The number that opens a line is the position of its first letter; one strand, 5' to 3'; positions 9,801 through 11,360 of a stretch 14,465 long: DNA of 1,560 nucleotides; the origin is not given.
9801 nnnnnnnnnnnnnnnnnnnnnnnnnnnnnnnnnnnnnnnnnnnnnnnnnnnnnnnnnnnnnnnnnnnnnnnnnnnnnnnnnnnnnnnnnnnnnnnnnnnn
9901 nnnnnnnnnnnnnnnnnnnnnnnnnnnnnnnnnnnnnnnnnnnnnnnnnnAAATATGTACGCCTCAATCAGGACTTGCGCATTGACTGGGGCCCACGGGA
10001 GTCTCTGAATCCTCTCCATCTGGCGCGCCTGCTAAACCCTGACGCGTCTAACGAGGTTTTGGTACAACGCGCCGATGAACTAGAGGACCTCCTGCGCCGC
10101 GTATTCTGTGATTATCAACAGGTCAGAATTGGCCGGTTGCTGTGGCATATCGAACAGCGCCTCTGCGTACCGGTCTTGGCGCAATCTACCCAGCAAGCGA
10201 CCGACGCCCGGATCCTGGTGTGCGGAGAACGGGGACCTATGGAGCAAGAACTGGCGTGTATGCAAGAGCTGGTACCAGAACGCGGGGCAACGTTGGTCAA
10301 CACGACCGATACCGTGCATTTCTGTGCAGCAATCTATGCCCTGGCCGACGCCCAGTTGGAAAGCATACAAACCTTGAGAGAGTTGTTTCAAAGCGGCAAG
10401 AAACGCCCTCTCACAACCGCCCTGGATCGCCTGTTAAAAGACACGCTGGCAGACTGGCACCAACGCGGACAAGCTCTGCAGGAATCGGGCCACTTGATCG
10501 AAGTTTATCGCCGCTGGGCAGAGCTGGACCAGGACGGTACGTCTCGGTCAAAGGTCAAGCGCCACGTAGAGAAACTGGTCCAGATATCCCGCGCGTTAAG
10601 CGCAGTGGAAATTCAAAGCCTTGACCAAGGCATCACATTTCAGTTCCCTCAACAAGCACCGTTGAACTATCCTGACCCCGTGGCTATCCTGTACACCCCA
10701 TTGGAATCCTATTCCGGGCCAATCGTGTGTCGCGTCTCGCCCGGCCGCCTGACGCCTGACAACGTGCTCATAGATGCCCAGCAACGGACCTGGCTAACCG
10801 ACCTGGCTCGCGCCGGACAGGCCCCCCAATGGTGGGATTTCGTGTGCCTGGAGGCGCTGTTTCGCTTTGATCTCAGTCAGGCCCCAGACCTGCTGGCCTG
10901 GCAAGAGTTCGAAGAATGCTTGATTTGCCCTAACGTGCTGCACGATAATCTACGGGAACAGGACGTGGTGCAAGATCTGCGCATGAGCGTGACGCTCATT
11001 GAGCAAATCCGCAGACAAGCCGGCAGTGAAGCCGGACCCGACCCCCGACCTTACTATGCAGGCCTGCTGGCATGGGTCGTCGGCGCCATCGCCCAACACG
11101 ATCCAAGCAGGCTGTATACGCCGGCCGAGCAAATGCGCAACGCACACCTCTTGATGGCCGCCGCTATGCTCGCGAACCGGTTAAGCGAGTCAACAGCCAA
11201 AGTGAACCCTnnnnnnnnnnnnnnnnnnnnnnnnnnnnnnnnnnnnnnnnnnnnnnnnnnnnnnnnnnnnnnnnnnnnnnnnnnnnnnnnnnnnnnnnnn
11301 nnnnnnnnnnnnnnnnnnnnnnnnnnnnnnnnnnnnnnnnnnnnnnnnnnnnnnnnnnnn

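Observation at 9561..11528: OmpR-type response regulator with a Hanks/APH-like pseudokinase domain inserted between the receiver and the winged helix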

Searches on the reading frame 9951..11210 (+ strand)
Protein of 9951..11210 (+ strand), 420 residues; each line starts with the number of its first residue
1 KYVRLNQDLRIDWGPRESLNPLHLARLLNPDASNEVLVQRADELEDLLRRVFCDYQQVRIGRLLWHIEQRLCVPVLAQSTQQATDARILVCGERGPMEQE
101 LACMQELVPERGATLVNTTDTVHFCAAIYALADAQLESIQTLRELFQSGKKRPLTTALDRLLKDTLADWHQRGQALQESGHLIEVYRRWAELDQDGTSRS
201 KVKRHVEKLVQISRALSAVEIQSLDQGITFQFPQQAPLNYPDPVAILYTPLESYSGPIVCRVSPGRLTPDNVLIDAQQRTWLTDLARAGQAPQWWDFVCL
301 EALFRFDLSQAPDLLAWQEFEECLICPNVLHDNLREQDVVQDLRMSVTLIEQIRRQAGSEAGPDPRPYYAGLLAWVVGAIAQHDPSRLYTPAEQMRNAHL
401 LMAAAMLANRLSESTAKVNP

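Call 19: search_solved_structures(query=A2, max_evalue=10, show_alignments=2)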
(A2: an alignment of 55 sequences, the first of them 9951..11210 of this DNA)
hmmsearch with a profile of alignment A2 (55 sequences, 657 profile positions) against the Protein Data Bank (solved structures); distinct sequences matched with E-value up to 10: 169 (the best 60 are shown).
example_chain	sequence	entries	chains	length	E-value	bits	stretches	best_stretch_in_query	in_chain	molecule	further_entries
9dvt_R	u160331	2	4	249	9.4e-22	80.4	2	569-654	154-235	DNA-binding dual master transcriptional regulator RpaA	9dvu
1p2f_A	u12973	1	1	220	2e-17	66.1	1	544-650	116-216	Response Regulator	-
2zxj_A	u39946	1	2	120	1.8e-15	59.7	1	567-653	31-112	Transcriptional regulatory protein walR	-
2oqr_A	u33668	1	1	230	2.2e-15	59.4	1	550-650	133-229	Sensory transduction protein regX3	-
2d1v_A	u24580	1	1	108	4.4e-15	58.4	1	555-652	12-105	Transcriptional regulatory protein yycF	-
5za3_A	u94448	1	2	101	7.9e-15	57.5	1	568-650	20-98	DNA-binding response regulator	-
2hwv_A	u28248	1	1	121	1.2e-14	56.9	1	554-652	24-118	DNA-binding response regulator VicR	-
2k4j_A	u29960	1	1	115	2.6e-14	55.8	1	549-650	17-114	Putative TRANSCRIPTIONAL REGULATOR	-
6cqg_A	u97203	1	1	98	3e-14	55.6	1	561-649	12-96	DNA-binding response regulator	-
4kfc_A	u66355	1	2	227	4e-13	51.9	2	555-649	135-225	KDP operon transcriptional regulatory protein KdpE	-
4kny_A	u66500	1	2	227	5.2e-13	51.5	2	555-649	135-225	KDP operon transcriptional regulatory protein KdpE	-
6lgq_D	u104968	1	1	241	5.8e-13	51.4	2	555-649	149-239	DNA-binding response regulator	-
2gwr_A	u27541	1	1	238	2.4e-12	49.3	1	542-648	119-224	DNA-binding response regulator mtrA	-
9ji3_J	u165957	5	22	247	3.1e-12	49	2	554-650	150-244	DNA-binding response regulator | Possible two component system response transcriptional positive regulator PhoP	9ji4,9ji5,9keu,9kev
3r0j_A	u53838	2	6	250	3.2e-12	48.9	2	554-650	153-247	POSSIBLE TWO COMPONENT SYSTEM RESPONSE TRANSCRIPTIONAL POSITIVE REGULATOR PHOP | Response regulator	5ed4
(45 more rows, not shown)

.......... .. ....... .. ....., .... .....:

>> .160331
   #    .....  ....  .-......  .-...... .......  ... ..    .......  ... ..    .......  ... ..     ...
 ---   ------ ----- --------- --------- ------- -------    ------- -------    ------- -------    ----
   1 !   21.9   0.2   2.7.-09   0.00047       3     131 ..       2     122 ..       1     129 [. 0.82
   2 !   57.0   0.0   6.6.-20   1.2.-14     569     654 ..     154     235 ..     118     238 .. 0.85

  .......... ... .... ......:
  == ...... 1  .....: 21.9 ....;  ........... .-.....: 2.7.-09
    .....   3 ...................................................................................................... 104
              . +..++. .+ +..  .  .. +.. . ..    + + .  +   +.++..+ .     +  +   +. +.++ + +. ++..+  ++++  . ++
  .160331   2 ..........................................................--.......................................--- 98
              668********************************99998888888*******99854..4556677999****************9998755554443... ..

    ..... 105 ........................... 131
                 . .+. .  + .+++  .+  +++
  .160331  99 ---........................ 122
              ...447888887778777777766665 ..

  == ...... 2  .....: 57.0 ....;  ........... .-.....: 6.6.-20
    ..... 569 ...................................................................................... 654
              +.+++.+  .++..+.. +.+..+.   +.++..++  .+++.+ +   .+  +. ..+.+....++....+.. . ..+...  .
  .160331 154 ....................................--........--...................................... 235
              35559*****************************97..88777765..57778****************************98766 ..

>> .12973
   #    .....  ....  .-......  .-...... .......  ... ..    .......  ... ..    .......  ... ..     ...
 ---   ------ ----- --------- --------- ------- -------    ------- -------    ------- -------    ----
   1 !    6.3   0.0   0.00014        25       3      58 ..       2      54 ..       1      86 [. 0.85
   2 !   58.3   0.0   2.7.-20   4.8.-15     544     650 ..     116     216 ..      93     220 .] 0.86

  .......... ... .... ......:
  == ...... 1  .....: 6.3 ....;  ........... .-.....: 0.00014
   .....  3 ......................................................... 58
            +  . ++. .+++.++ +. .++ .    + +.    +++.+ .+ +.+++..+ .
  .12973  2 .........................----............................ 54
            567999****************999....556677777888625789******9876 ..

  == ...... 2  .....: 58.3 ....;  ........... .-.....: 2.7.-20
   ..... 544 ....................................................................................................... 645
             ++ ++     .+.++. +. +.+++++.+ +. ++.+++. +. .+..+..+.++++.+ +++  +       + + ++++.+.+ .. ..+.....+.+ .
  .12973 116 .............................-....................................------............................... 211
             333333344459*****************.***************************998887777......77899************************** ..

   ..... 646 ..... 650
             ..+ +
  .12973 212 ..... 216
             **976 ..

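Call 27: predict_structure(alignment_id=A2)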
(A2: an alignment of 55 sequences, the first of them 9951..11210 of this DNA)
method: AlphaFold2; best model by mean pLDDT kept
length: 420 residues; sequences in the alignment: 55
mean_pLDDT: 90.8   pTM: 0.91
mean pLDDT of the five models: 90.8, 90.0, 90.0, 88.7, 88.4
residues with pLDDT >= 90: 314; 70-90: 88; 50-70: 13; < 50: 5
segments of 3 or more residues with pLDDT < 50: 417-420
pLDDT, mean of each block of 10 residues (from residue 1): 78 80 93 95 96 94 92 93 92 93 88 91 95 87 96 97 96 87 92 76 90 80 86 92 93 84 95 95 93 97 97 94 95 95 97 97 94 96 80 91 96 63
secondary structure, 60 per line:
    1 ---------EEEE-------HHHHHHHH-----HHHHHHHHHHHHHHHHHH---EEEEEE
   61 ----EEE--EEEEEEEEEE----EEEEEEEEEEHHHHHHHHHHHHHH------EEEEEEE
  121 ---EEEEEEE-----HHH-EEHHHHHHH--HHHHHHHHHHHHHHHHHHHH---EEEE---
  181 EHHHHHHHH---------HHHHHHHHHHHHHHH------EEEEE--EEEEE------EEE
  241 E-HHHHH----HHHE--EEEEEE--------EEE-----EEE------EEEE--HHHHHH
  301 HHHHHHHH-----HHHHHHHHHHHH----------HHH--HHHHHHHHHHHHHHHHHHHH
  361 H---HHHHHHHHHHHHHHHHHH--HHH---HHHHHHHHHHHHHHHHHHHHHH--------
elements in order: E10-13 H21-28 H34-51 E55-60 E65-67 E70-79 E84-93 H94-107 E114-120 E124-130 H142-148 H151-170 E174-177 H182-189 H199-213 E220-224 E227-231 E238-241 H243-247 E258-263 E272-274 E280-282 E289-292 H295-308 H314-325 H341-361 H365-382 H391-412

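Call 38: find_homologous_proteins(query=A3, max_evalue=0.001)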
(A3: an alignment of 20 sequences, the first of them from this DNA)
Query A3 (20 sequences) (420 aa, profile of the alignment): 135 proteins with E <= 0.001 among 8000 candidates; the best 120 are listed.
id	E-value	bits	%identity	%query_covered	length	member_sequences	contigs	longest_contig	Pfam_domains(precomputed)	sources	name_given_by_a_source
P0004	6.2e-217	738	63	100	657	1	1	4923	PF19974.6,PF00486.35,PF00072.31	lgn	-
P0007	4.8e-216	735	63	99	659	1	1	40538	PF19974.6,PF00486.35,PF00072.31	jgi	jgi:DNA-binding response OmpR family regulator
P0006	8.0e-216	735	63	100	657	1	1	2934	PF19974.6,PF00486.35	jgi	jgi:DNA-binding response OmpR family regulator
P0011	1.7e-214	730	63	95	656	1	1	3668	PF19974.6,PF00486.35,PF00072.31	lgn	-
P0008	6.3e-213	725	63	100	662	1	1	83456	PF19974.6,PF00486.35,PF00072.31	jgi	jgi:DNA-binding response OmpR family regulator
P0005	1.0e-211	721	65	95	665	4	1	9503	PF19974.6,PF00486.35,PF00072.31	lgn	-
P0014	3.5e-208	710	61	99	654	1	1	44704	PF19974.6,PF00486.35,PF00072.31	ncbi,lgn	-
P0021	1.1e-207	708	61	95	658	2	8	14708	PF19974.6,PF00486.35,PF00072.31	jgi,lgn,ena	-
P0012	3.7e-207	706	64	95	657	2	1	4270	PF19974.6,PF00486.35,PF00072.31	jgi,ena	-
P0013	7.8e-207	705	59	100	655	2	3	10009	PF19974.6,PF00486.35,PF00072.31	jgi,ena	-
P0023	1.9e-206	704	58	100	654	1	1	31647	PF00486.35,PF00072.31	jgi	jgi:DNA-binding response OmpR family regulator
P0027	5.1e-205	699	57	94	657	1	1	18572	PF19974.6,PF00486.35,PF00072.31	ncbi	-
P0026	1.5e-202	691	60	94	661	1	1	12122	PF19974.6,PF00486.35,PF00072.31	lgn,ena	-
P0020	1.6e-201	688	60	100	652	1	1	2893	PF19974.6,PF00486.35,PF00072.31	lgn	-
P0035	2.5e-200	684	51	100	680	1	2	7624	PF00486.35,PF00072.31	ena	-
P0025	7.3e-200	682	57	98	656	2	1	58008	PF19974.6,PF00486.35,PF00072.31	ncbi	-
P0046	1.0e-199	682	57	98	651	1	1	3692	PF19974.6,PF00486.35,PF00072.31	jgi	jgi:DNA-binding response OmpR family regulator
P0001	3.6e-199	680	100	100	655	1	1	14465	PF19974.6,PF00486.35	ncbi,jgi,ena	jgi:DNA-binding response OmpR family regulator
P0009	4.7e-199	679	60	99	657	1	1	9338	PF19974.6,PF00486.35,PF00072.31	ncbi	-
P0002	6.6e-199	679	80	99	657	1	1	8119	PF19974.6,PF00486.35,PF00072.31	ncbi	-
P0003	5.3e-198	676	84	100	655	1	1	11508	PF19974.6,PF00486.35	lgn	-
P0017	1.0e-197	675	58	100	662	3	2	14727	PF19974.6,PF00486.35,PF00072.31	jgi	jgi:DNA-binding response OmpR family regulator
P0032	4.0e-195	667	60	95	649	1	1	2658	PF19974.6,PF00486.35,PF00072.31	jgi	jgi:DNA-binding response OmpR family regulator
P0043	3.6e-194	663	51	100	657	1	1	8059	PF19974.6,PF00486.35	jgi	jgi:DNA-binding response OmpR family regulator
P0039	1.5e-192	658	56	98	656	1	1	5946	PF19974.6,PF00486.35,PF00072.31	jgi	jgi:DNA-binding response OmpR family regulator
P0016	4.4e-192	657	59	100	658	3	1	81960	PF19974.6,PF00486.35,PF00072.31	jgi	jgi:DNA-binding response OmpR family regulator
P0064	7.0e-192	656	56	98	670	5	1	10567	PF19974.6,PF00486.35,PF00072.31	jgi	jgi:DNA-binding response OmpR family regulator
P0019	1.3e-191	655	57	99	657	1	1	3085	PF19974.6,PF00486.35,PF00072.31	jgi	jgi:DNA-binding response OmpR family regulator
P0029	2.5e-191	654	58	95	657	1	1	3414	PF19974.6,PF00486.35,PF00072.31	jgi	jgi:DNA-binding response OmpR family regulator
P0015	2.8e-191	654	59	99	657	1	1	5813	PF19974.6,PF00486.35,PF00072.31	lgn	-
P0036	9.3e-191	652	55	94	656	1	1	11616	PF19974.6,PF00486.35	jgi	jgi:DNA-binding response OmpR family regulator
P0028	1.2e-190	652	57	99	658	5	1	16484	PF19974.6,PF00486.35,PF00072.31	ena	-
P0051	3.2e-190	650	49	98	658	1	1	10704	PF19974.6,PF00486.35,PF00072.31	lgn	-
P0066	3.6e-190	650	50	98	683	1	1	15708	PF19974.6,PF00486.35,PF00072.31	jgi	jgi:DNA-binding response OmpR family regulator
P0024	6.3e-189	646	55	100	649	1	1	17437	PF19974.6,PF00486.35,PF00072.31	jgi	jgi:DNA-binding response OmpR family regulator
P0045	1.5e-188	645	55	94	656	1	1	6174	PF19974.6,PF00486.35,PF00072.31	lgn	-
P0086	2.1e-186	638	44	100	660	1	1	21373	PF19974.6,PF00486.35,PF00072.31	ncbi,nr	ncbi:MAG: DNA-binding response regulator [Anaerolineales bacterium]|nr:DNA-binding response regulato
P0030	7.3e-186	636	55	98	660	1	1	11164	PF19974.6,PF00486.35,PF00072.31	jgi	jgi:DNA-binding response OmpR family regulator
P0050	7.3e-183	626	49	98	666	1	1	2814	PF19974.6,PF00486.35,PF00072.31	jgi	jgi:DNA-binding response OmpR family regulator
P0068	1.0e-182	626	52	100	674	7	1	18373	PF19974.6,PF00486.35,PF00072.31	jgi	jgi:DNA-binding response OmpR family regulator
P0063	5.7e-182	623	48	98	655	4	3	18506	PF19974.6,PF00486.35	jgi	jgi:DNA-binding response OmpR family regulator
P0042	1.9e-181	621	56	98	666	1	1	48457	PF19974.6,PF00486.35,PF00072.31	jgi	jgi:DNA-binding response OmpR family regulator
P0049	4.1e-181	620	50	98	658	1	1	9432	PF19974.6,PF00486.35,PF00072.31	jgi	jgi:DNA-binding response OmpR family regulator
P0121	1.6e-180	618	40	100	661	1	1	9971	PF19974.6,PF00486.35,PF00072.31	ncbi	-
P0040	2.8e-180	618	53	100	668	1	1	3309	PF19974.6,PF00486.35,PF00072.31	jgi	-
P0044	8.1e-179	613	52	100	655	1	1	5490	PF19974.6,PF00486.35,PF00072.31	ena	-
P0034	1.0e-178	613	53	100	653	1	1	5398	PF19974.6,PF00486.35,PF00072.31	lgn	-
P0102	4.7e-178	610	37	99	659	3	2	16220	PF19974.6,PF00486.35,PF00072.31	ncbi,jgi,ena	-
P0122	3.2e-177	608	39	97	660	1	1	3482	PF19974.6,PF00486.35,PF00072.31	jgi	jgi:DNA-binding response OmpR family regulator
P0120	4.6e-177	607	37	98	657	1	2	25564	PF19974.6,PF00486.35,PF00072.31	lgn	-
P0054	4.8e-177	607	51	99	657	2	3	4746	PF19974.6,PF00486.35,PF00072.31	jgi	jgi:DNA-binding response OmpR family regulator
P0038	6.1e-177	607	52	100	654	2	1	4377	PF19974.6,PF00486.35,PF00072.31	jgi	-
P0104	1.2e-176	606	40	100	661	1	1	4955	PF19974.6,PF00486.35,PF00072.31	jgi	jgi:DNA-binding response OmpR family regulator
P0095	1.6e-176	605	46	93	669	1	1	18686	PF19974.6,PF00486.35,PF00072.31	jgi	jgi:DNA-binding response OmpR family regulator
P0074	2.7e-176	605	54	99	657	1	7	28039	PF19974.6,PF00486.35,PF00072.31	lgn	-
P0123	2.9e-175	601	36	99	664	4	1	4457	PF19974.6,PF00486.35,PF00072.31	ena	-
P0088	5.9e-175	600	46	98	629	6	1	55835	PF19974.6,PF00072.31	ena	-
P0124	7.8e-175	600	38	100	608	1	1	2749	PF19974.6,PF00486.35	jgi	jgi:hypothetical protein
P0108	1.1e-174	599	36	98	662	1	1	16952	PF19974.6,PF00486.35,PF00072.31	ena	-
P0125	1.2e-174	599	39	98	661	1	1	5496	PF19974.6,PF00486.35,PF00072.31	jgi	jgi:DNA-binding response OmpR family regulator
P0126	1.2e-174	599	37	94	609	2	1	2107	PF19974.6,PF00072.31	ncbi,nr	ncbi:MAG: DNA-binding response regulator, partial [Deltaproteobacteria bacterium]|nr:DNA-binding res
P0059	2.5e-174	598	55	98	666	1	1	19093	PF19974.6,PF00486.35,PF00072.31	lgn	-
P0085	1.9e-173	595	50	99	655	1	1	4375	PF19974.6,PF00486.35,PF00072.31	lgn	-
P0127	1.9e-173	595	38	99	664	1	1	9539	PF19974.6,PF00486.35,PF00072.31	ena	-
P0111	2.1e-173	595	38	100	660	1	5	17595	PF19974.6,PF00486.35,PF00072.31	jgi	jgi:DNA-binding response OmpR family regulator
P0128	1.2e-172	592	38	98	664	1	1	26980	PF19974.6,PF00486.35,PF00072.31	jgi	jgi:DNA-binding response OmpR family regulator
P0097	3.9e-172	591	38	100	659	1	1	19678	PF19974.6,PF00486.35,PF00072.31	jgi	jgi:DNA-binding response OmpR family regulator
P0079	1.2e-170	586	51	98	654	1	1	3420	PF19974.6,PF00486.35,PF00072.31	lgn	-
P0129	2.1e-170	585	36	92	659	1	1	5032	PF19974.6,PF00486.35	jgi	-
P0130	7.1e-170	583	39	92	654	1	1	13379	PF19974.6,PF00486.35,PF00072.31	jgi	jgi:DNA-binding response OmpR family regulator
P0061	3.5e-169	581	50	98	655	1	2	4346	PF19974.6,PF00486.35,PF00072.31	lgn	-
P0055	1.4e-168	579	53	98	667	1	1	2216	PF19974.6,PF00486.35,PF00072.31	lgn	-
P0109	1.4e-167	576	34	94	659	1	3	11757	PF19974.6,PF00486.35,PF00072.31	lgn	-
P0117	4.8e-166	571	52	85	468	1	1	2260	PF19974.6,PF00486.35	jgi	jgi:DNA-binding winged helix-turn-helix (wHTH) protein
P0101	9.1e-166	570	39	100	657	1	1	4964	PF19974.6,PF00486.35,PF00072.31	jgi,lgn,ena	-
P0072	2.3e-162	559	47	99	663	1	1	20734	PF19974.6,PF00486.35,PF00072.31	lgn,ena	-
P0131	4.3e-159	548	39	97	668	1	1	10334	PF19974.6,PF00486.35,PF00072.31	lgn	-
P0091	9.9e-159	547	48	95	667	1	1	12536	PF19974.6,PF00486.35,PF00072.31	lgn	-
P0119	6.3e-156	537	48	91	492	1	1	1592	PF19974.6,PF00486.35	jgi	jgi:DNA-binding winged helix-turn-helix (wHTH) protein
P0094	1.9e-148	513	47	98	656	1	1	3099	PF19974.6,PF00486.35,PF00072.31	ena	-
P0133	9.5e-148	510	35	99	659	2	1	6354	PF19974.6,PF00486.35,PF00072.31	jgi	jgi:DNA-binding response OmpR family regulator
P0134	2.5e-145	502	39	81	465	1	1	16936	PF19974.6,PF00072.31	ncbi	ncbi:MAG: response regulator, partial [Anaerolineae bacterium]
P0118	3.0e-143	496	34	99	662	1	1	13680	PF19974.6,PF00486.35,PF00072.31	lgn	-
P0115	1.4e-137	477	57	76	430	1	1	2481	PF19974.6,PF00486.35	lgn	-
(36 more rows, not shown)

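Call 40: search_protein_families(library=pfam, alignment_id=A3, max_evalue=1)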
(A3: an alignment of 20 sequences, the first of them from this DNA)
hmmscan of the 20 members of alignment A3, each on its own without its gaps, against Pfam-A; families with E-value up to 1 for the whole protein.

A. member 1, seq(420 aa): 1 family
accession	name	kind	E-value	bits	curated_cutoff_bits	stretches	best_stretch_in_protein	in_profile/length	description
PF19974.5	TCAD9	-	8.1e-10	38.9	40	2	238-357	275-400/429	Ternary complex associated domain 9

B. families by the number of members that match (of 20 scanned): 11 families
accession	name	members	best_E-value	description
PF19974.5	TCAD9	14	3.5e-14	Ternary complex associated domain 9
PF22212.1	CPV_RdRP_pol_dom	1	0.02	CPV, RNA-directed RNA polymerase, central polymerase domain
PF10070.14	DabA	1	0.059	Probable inorganic carbon transporter subunit DabA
PF07336.16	ABATE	1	0.059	Putative stress-induced transcription regulator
PF08852.17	DUF1822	1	0.069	Protein of unknown function (DUF1822)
PF12021.13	DUF3509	1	0.091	Protein of unknown function (DUF3509)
PF00069.31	Pkinase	1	0.11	Protein kinase domain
PF01663.27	Phosphodiest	1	0.12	Type I phosphodiesterase / nucleotide pyrophosphatase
PF24136.1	DUF7403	1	0.13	Domain of unknown function (DUF7403)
PF22913.1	NBAS_11th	1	0.16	NBAS subunit of NRZ tethering complex, C-terminal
PF11007.13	CotJA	1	0.33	Spore coat associated protein JA (CotJA)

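Call 47: search_protein_representatives(alignment_id=A3)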
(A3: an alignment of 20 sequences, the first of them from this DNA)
Query: 20 sequences, 423 profile positions. Proteins with E-value up to 0.001 (for the whole library): 1633; up to 1e-10: 973; up to 1e-30: 409. The best 150 are listed.
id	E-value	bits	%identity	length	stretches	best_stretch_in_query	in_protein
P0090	4.5e-177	605.4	-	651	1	1-422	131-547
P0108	3.5e-175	599.2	-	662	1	1-420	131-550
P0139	1.0e-158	544.9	-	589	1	2-417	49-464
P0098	2.4e-155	533.8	-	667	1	1-422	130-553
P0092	1.6e-150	517.9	-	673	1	1-419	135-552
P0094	6.1e-149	512.7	-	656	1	1-421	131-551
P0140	2.1e-147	507.7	-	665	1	3-417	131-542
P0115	4.4e-138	476.9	-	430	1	97-417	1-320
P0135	2.9e-132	457.8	-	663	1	6-418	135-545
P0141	1.4e-124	432.4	-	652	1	2-412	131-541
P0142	7.7e-114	397.1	-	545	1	1-413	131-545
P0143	2.4e-111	388.8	-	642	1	1-419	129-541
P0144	4.0e-110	384.8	-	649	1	1-421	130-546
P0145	2.9e-106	372.1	-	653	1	1-416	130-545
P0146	7.4e-106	370.8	-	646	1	1-421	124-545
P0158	2.6e-97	342.6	-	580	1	2-419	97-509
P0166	2.7e-93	329.4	-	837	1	1-419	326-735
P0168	8.4e-93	327.8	-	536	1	1-418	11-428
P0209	4.6e-82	292.4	-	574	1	1-415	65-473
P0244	5.9e-76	272.3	-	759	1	2-415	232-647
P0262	2.5e-73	263.6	-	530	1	1-420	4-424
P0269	2.4e-72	260.4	-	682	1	1-413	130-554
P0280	2.3e-70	253.8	-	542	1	2-414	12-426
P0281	2.6e-70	253.7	-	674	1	2-416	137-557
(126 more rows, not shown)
